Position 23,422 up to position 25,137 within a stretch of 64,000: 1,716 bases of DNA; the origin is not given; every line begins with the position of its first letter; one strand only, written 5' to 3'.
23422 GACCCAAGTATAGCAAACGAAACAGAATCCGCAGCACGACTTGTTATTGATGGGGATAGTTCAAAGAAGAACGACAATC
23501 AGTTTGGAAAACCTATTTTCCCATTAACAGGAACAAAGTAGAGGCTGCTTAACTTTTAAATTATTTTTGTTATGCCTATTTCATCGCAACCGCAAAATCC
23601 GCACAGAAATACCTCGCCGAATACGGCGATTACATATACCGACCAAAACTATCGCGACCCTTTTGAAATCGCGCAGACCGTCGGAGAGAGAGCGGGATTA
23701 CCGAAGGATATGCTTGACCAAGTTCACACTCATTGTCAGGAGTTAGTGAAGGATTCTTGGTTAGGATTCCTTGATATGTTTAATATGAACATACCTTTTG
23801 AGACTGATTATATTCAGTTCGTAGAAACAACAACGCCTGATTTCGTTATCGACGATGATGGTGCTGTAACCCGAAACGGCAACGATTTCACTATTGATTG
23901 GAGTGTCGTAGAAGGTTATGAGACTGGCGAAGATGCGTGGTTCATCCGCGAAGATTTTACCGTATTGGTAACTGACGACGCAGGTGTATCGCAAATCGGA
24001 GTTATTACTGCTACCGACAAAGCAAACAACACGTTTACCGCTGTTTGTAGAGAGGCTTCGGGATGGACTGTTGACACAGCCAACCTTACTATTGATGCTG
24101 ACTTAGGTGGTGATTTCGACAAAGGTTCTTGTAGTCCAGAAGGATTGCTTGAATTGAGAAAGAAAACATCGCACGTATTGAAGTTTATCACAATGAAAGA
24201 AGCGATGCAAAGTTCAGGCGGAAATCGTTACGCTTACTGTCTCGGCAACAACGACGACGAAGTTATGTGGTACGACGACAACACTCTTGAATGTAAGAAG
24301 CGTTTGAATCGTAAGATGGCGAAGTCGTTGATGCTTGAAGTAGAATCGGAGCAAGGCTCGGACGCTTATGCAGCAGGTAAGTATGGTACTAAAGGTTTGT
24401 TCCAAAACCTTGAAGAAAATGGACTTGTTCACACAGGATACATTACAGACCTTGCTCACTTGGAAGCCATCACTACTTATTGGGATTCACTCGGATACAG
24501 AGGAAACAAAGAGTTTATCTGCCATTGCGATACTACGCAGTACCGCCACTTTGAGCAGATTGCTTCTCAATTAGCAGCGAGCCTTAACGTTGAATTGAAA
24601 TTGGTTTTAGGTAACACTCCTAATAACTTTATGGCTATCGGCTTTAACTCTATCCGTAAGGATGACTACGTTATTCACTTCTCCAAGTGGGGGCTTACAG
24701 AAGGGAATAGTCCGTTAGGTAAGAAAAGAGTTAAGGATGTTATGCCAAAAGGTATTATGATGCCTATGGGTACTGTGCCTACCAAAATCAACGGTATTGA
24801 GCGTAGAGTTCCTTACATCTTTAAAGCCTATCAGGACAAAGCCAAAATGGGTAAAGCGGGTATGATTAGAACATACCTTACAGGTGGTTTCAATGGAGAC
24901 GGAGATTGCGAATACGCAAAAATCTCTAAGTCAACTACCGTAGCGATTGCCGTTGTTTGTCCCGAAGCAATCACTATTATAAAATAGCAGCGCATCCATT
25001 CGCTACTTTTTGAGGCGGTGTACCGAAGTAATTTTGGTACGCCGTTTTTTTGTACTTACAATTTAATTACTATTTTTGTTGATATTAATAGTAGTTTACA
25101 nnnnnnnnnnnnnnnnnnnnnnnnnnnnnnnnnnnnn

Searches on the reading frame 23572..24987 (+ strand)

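Call 5: search_protein_families(library=phrogs, proteins=[window:23572-24987:+])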
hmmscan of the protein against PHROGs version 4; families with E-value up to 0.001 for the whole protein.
window:23572-24987:+ (471 aa): 1 family
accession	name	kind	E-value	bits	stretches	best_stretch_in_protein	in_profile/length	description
phrog_13704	-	head and packaging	1.6e-25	90.6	1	131-451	112-426/452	virion structural protein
